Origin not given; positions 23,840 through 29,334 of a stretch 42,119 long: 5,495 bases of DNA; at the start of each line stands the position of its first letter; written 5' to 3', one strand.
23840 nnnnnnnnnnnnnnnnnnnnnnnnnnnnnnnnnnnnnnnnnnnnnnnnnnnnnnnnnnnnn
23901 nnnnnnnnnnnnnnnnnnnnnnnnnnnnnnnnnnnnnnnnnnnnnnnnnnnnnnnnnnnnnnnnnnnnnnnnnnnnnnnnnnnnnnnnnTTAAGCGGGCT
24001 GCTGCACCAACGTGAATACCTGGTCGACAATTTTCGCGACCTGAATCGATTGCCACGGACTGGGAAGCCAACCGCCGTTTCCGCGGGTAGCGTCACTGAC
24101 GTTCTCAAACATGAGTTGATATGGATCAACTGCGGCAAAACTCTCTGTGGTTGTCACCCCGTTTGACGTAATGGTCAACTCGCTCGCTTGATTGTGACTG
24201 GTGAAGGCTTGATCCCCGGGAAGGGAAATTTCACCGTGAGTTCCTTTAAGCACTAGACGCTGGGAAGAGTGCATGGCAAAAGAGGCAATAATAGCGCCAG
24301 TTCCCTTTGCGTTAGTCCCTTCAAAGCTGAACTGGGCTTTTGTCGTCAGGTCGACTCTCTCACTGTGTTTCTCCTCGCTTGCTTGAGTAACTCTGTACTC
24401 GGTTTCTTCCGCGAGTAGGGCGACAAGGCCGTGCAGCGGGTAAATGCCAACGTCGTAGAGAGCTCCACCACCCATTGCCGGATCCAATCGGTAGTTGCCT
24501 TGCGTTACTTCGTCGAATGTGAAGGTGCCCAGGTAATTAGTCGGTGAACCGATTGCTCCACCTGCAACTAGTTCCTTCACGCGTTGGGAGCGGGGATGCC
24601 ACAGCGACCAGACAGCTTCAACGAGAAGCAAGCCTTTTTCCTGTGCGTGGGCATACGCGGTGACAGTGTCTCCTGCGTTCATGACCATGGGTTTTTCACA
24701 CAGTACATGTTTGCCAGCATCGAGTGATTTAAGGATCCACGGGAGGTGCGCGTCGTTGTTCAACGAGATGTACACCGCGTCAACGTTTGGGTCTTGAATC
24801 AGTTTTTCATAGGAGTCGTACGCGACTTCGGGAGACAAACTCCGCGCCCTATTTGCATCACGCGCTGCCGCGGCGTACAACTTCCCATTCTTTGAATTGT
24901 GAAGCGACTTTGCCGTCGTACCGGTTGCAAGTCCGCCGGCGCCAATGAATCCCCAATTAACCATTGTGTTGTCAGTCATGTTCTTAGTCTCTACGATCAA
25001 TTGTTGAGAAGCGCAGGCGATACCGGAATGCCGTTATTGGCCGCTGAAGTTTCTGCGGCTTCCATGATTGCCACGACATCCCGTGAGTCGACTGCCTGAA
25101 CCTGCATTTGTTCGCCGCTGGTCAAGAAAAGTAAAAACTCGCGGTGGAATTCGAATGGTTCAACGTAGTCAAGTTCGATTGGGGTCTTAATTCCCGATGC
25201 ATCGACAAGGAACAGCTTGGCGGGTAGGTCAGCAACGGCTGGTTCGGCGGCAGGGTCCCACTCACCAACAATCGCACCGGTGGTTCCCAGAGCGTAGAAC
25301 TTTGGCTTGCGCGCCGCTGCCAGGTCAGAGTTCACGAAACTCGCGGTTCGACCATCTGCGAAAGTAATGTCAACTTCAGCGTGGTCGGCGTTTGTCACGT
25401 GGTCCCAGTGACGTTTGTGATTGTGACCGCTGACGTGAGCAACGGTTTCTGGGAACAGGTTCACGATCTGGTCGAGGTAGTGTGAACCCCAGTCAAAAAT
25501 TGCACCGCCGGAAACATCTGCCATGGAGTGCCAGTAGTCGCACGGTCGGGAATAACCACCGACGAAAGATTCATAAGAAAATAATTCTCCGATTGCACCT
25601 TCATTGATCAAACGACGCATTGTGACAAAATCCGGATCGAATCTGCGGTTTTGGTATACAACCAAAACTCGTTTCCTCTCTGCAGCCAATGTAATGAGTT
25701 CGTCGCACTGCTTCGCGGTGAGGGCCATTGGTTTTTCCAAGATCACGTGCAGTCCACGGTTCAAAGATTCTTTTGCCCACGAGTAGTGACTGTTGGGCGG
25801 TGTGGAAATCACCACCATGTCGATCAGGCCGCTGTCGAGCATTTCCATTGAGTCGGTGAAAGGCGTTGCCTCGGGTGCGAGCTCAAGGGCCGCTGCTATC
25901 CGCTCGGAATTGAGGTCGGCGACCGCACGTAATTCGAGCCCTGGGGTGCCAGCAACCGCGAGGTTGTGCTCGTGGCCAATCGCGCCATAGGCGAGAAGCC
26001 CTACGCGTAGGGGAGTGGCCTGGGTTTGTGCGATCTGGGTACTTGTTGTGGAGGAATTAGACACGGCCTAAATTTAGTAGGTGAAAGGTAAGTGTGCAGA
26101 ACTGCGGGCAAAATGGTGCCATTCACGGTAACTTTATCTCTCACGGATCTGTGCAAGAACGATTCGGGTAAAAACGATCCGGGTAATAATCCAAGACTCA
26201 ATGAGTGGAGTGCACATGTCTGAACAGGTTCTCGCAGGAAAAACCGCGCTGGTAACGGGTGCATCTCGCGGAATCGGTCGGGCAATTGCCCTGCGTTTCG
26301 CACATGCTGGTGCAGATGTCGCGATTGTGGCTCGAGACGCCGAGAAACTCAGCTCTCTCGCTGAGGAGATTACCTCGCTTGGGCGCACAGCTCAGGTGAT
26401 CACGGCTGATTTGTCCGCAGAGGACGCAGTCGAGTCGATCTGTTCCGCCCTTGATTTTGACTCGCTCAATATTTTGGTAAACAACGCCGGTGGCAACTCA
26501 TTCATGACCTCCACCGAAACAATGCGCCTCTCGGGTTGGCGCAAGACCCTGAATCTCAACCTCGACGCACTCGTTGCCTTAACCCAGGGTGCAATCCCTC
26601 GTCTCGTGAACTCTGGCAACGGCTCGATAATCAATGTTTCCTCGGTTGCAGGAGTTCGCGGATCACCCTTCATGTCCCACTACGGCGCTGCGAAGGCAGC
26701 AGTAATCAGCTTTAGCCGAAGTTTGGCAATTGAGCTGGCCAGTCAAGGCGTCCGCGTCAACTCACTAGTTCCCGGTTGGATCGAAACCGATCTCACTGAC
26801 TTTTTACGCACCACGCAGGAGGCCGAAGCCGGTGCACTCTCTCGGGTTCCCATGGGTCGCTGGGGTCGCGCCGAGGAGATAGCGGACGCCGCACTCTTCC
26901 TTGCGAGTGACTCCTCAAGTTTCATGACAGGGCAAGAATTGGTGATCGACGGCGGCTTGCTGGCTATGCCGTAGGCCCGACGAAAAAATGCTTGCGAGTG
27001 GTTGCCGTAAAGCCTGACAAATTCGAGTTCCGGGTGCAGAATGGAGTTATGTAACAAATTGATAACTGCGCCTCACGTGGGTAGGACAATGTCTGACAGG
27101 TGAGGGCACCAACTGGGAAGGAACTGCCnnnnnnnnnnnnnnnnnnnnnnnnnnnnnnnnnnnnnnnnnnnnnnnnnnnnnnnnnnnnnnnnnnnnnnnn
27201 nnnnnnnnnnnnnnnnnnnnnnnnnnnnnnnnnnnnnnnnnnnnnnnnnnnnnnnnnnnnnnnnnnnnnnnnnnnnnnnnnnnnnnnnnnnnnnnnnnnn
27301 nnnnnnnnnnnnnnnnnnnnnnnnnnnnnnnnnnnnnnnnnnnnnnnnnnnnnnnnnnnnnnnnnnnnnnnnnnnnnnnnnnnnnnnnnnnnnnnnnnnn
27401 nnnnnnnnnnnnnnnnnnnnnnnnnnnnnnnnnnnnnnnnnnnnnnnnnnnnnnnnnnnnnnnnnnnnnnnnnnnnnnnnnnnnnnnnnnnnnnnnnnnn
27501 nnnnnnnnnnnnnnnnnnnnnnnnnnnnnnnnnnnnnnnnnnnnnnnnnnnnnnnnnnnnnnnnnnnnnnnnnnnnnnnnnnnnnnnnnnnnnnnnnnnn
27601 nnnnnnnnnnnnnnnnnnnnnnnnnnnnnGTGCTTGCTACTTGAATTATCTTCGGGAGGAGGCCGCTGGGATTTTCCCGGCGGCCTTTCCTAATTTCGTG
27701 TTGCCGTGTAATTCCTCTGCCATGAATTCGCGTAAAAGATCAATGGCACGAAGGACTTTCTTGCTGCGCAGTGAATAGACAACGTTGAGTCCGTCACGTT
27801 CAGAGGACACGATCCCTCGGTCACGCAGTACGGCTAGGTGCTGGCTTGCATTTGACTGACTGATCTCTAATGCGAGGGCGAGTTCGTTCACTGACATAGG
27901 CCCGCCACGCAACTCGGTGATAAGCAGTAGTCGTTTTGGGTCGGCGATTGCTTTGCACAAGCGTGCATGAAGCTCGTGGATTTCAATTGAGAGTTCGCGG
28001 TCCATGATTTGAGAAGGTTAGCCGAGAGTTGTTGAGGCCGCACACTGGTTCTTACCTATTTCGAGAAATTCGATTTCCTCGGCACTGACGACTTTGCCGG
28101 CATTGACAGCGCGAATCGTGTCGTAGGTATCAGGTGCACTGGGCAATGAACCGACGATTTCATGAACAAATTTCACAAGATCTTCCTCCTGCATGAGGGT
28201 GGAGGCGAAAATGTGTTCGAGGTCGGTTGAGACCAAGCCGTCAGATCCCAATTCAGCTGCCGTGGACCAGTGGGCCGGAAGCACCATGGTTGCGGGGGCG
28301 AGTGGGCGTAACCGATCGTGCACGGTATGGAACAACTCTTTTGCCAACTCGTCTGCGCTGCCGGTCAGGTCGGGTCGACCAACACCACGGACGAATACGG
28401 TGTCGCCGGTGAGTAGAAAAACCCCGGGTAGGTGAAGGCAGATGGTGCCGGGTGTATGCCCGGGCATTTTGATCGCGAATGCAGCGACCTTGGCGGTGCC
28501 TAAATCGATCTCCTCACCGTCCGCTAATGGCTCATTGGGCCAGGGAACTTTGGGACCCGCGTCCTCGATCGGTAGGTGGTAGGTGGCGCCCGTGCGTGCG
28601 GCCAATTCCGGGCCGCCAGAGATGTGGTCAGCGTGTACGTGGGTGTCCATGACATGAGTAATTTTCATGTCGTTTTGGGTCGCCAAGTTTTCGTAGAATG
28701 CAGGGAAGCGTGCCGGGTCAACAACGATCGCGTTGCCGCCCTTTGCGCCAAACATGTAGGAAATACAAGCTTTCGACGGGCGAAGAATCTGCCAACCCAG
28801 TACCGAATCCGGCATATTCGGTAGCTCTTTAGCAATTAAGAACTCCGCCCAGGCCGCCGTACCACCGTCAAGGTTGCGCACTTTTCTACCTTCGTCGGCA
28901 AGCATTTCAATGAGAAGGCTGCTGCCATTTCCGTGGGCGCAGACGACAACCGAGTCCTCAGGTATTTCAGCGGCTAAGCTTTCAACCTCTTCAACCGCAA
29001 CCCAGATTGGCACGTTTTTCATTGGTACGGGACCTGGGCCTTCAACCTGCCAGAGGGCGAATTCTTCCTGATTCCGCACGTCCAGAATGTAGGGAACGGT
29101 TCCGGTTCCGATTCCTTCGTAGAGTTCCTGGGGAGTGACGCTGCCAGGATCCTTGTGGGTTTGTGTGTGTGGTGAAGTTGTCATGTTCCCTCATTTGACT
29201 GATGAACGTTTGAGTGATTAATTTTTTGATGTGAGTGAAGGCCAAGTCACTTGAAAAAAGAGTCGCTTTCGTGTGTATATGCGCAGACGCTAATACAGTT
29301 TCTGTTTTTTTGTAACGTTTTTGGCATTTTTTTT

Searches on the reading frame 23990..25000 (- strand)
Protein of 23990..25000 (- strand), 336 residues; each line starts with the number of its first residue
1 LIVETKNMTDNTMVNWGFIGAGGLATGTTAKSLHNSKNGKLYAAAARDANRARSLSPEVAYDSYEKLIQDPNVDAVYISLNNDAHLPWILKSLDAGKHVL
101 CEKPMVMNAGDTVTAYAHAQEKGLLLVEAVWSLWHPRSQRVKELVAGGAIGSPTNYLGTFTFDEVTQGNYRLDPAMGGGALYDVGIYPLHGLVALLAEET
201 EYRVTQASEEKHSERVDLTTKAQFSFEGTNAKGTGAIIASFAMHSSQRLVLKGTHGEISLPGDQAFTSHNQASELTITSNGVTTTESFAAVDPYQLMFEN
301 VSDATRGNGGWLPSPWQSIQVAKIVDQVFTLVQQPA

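Call 7: search_protein_families(library=pfam, proteins=[window:23990-25000:-], max_evalue=0.001)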
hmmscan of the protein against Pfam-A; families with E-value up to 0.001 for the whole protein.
window:23990-25000:- (336 aa): 3 families
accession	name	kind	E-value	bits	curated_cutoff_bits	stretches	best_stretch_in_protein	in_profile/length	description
PF01408.29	GFO_IDH_MocA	-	2.2e-20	74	24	1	14-126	1-116/120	Oxidoreductase family, NAD-binding Rossmann fold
PF22725.1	GFO_IDH_MocA_C3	-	2e-15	57.3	27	1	139-258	2-123/124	GFO/IDH/MocA C-terminal domain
PF02894.22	GFO_IDH_MocA_C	-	3.3e-07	30.8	22.9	1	142-329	1-207/218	Oxidoreductase family, C-terminal alpha/beta domain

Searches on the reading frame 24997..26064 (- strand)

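Call 7: search_protein_families(library=pfam, proteins=[window:24997-26064:-], max_evalue=0.001)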
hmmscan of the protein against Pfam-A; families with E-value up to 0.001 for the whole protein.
window:24997-26064:- (355 aa): 4 families
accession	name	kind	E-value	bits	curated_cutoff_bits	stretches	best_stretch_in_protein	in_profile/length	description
PF01408.29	GFO_IDH_MocA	-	1.3e-22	81.2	24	1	20-137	2-119/120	Oxidoreductase family, NAD-binding Rossmann fold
PF22725.1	GFO_IDH_MocA_C3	-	3.6e-21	75.9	27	1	146-265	1-123/124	GFO/IDH/MocA C-terminal domain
PF02894.22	GFO_IDH_MocA_C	-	3.6e-13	50.3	22.9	1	150-345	1-214/218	Oxidoreductase family, C-terminal alpha/beta domain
PF03447.22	NAD_binding_3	-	0.00074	20.7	24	0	27-132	3-111/116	Homoserine dehydrogenase, NAD binding domain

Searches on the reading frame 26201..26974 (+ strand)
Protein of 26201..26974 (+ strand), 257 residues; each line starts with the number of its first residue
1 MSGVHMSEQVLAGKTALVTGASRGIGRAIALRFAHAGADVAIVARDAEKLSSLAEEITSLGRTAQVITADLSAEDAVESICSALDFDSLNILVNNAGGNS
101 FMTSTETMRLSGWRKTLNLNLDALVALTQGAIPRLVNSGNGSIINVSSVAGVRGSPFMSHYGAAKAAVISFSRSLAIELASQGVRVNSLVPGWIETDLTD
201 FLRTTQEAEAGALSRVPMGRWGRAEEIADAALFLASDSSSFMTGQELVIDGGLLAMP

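Call 7: search_protein_families(library=pfam, proteins=[window:26201-26974:+], max_evalue=0.001)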
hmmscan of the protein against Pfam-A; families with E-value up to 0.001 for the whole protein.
window:26201-26974:+ (257 aa): 6 families
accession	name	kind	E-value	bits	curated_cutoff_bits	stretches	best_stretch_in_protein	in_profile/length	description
PF13561.12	adh_short_C2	-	1.4e-63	215.1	27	1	20-253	1-235/236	Enoyl-(Acyl carrier protein) reductase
PF00106.31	adh_short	-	2.6e-54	184.1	26.6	1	14-205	1-193/195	short chain dehydrogenase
PF08659.16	KR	-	2.5e-11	44.3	22.6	1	15-188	2-172/180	KR domain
PF01370.27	Epimerase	-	5.8e-08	32.9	20.9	1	16-174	1-155/240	NAD dependent epimerase/dehydratase family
PF23441.1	SDR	-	0.00071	19.5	27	0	127-254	129-256/258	SDR-like rossmann domain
PF03807.23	F420_oxidored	-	0.00079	20.4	21.6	0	25-77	10-57/94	NADP oxidoreductase coenzyme F420-dependent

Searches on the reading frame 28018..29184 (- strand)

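Call 8: search_protein_families(library=pfam, proteins=[window:28018-29184:-], max_evalue=0.001)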
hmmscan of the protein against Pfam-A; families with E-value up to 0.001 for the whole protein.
window:28018-29184:- (388 aa): 2 families
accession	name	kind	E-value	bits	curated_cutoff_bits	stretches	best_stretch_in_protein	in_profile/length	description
PF00753.33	Lactamase_B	-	1.9e-12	48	22.7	1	142-299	8-191/196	Metallo-beta-lactamase superfamily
PF00581.25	Rhodanese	-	2.3e-09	38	22.2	1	17-114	1-101/102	Rhodanese-like domain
